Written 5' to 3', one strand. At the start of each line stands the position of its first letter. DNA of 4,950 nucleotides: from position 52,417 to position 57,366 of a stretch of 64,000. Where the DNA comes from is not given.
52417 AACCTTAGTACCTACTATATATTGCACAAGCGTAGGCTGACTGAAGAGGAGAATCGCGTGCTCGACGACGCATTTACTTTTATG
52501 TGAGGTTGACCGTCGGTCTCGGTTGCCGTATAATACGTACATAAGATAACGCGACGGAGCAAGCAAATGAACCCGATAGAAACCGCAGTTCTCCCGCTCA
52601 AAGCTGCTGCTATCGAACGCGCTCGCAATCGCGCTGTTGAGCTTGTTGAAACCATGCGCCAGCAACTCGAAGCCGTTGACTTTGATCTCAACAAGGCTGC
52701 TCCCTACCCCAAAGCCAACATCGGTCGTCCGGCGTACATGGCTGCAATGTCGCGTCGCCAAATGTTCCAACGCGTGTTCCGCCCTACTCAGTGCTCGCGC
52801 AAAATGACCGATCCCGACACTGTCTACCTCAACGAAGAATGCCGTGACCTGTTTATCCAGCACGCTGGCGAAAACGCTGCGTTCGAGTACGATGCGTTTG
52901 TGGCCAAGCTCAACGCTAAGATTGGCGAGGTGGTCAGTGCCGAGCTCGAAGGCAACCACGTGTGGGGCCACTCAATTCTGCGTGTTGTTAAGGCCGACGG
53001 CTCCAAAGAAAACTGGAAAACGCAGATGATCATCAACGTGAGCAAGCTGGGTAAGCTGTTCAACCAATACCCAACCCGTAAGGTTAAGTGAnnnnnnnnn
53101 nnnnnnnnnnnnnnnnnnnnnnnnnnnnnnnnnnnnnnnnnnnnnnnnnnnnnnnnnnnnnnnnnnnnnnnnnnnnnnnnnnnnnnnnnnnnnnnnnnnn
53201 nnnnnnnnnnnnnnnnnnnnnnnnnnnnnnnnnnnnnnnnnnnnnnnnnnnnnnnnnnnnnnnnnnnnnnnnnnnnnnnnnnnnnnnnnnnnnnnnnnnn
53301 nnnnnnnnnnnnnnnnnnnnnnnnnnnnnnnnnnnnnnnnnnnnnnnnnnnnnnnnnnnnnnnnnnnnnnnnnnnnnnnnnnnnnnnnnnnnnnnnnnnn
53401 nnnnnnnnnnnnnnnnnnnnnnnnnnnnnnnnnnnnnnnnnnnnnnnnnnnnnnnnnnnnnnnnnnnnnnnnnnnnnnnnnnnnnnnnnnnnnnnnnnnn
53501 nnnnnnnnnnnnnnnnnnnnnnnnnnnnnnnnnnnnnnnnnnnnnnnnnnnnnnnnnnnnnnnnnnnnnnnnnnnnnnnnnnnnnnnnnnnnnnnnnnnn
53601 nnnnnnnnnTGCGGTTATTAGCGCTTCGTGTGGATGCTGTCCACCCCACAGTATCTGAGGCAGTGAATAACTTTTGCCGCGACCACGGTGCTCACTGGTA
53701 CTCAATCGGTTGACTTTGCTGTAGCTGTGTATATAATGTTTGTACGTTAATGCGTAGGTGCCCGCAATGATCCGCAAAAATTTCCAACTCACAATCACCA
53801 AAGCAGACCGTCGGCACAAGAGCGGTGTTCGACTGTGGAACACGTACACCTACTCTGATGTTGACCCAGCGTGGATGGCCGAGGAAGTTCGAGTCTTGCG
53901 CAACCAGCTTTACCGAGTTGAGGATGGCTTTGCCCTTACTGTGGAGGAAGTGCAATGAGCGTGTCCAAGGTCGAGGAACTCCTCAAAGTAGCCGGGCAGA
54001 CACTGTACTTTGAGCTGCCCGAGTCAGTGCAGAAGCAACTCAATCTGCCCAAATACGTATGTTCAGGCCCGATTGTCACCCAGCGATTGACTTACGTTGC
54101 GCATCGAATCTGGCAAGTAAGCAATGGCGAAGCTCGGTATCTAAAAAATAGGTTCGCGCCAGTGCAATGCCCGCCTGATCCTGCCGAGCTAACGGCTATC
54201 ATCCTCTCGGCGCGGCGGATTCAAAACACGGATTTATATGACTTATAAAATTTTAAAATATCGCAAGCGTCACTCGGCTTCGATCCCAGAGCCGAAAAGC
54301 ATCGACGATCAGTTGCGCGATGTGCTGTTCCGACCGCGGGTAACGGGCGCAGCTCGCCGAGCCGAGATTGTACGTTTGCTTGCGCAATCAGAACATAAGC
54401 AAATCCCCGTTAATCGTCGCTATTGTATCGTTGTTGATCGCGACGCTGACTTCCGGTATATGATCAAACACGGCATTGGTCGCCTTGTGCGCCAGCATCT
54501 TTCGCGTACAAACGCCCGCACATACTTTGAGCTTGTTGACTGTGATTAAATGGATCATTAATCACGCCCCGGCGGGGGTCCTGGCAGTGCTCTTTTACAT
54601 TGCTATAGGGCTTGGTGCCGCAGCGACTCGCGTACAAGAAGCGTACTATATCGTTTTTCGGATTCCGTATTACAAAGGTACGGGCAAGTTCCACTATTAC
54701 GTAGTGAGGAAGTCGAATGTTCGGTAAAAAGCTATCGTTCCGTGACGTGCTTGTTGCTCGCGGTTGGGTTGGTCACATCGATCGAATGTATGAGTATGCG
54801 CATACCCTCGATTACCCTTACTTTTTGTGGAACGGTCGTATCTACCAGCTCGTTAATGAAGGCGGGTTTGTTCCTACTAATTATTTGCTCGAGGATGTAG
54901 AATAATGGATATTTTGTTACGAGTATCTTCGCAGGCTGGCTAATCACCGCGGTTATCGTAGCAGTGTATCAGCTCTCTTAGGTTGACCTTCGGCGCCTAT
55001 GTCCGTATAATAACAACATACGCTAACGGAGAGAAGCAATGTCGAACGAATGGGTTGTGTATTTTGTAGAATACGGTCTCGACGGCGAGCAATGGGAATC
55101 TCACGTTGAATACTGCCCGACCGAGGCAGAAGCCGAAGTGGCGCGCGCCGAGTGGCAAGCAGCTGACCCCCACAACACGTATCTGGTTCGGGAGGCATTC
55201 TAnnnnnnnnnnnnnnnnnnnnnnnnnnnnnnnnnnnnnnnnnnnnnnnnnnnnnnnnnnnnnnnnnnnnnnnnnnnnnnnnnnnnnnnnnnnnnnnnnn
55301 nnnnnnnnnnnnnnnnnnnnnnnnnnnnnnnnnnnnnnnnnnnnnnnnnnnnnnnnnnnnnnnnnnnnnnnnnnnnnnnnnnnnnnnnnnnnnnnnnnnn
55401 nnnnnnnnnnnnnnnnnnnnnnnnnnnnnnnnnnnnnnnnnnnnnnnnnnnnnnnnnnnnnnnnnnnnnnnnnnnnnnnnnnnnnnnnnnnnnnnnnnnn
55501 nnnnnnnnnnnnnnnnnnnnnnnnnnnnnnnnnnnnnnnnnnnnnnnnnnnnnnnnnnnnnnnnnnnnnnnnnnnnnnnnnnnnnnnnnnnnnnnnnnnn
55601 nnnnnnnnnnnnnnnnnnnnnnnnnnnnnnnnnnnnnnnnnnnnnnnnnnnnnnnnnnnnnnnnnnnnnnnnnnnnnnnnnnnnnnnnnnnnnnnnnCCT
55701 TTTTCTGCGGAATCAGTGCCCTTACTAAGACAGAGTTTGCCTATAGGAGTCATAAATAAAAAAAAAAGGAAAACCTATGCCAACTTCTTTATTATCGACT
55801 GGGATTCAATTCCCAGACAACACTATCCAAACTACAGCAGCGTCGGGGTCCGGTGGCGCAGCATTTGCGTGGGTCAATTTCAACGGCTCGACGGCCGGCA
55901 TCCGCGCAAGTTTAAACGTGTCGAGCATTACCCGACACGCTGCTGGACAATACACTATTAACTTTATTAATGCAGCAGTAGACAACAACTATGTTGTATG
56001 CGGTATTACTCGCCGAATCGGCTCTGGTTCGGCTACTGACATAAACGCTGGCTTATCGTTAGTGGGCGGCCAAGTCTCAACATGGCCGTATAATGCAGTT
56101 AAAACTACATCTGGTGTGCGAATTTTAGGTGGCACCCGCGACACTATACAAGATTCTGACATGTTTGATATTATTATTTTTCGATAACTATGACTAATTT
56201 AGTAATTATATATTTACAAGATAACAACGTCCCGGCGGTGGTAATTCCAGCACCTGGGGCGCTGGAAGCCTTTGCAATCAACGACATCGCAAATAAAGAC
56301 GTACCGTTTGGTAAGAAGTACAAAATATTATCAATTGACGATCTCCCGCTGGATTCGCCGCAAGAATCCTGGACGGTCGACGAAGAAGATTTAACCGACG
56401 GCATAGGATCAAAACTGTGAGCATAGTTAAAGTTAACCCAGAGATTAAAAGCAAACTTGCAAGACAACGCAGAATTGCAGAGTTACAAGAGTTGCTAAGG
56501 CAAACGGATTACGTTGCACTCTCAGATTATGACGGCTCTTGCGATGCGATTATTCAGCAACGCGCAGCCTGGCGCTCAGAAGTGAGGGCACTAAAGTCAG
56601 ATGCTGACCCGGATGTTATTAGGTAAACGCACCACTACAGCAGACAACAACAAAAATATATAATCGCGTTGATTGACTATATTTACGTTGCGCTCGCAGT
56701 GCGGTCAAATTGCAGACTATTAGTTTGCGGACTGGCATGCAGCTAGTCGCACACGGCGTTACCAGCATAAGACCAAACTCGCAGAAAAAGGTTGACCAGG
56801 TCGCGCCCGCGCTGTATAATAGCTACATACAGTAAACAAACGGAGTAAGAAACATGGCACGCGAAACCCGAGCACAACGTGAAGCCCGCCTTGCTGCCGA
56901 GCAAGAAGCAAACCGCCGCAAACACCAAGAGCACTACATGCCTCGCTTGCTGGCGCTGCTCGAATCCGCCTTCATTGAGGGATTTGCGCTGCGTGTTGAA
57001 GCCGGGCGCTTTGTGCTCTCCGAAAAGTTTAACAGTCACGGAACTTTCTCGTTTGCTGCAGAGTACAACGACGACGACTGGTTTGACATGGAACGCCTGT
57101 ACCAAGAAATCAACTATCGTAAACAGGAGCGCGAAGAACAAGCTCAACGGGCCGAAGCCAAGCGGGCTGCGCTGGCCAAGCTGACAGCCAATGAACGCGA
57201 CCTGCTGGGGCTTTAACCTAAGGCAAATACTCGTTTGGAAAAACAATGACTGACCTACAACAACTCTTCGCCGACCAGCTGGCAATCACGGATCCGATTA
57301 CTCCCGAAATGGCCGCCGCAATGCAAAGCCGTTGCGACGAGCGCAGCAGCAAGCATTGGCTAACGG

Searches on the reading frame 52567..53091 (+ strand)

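Call 44: search_protein_families(library=pfam, max_evalue=0.01, proteins=[window:52567-53091:+])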
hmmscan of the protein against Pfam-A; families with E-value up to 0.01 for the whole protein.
window:52567-53091:+ (174 aa): 0 families

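Call 73: search_protein_families(library=phrogs, max_evalue=0.01, proteins=[window:52567-53091:+])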
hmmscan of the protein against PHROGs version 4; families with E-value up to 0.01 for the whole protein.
window:52567-53091:+ (174 aa): 1 family
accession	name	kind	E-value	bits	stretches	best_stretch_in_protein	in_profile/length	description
phrog_4687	-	unknown function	1.1e-48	166.7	1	2-174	10-184/184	-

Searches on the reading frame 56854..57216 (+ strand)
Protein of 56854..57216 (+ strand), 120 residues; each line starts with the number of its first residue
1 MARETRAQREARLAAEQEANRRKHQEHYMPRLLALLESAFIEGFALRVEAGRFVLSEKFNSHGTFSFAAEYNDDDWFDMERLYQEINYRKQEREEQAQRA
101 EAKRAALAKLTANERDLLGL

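Call 45: search_protein_families(library=pfam, max_evalue=0.01, proteins=[window:56854-57216:+])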
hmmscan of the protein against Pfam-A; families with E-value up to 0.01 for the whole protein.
window:56854-57216:+ (120 aa): 0 families

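Call 73: search_protein_families(library=phrogs, max_evalue=0.01, proteins=[window:56854-57216:+])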
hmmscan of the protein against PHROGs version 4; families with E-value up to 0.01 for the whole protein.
window:56854-57216:+ (120 aa): 1 family
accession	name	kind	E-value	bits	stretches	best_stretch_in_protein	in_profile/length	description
phrog_5370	-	unknown function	1.8e-06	29.3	1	85-120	75-111/112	-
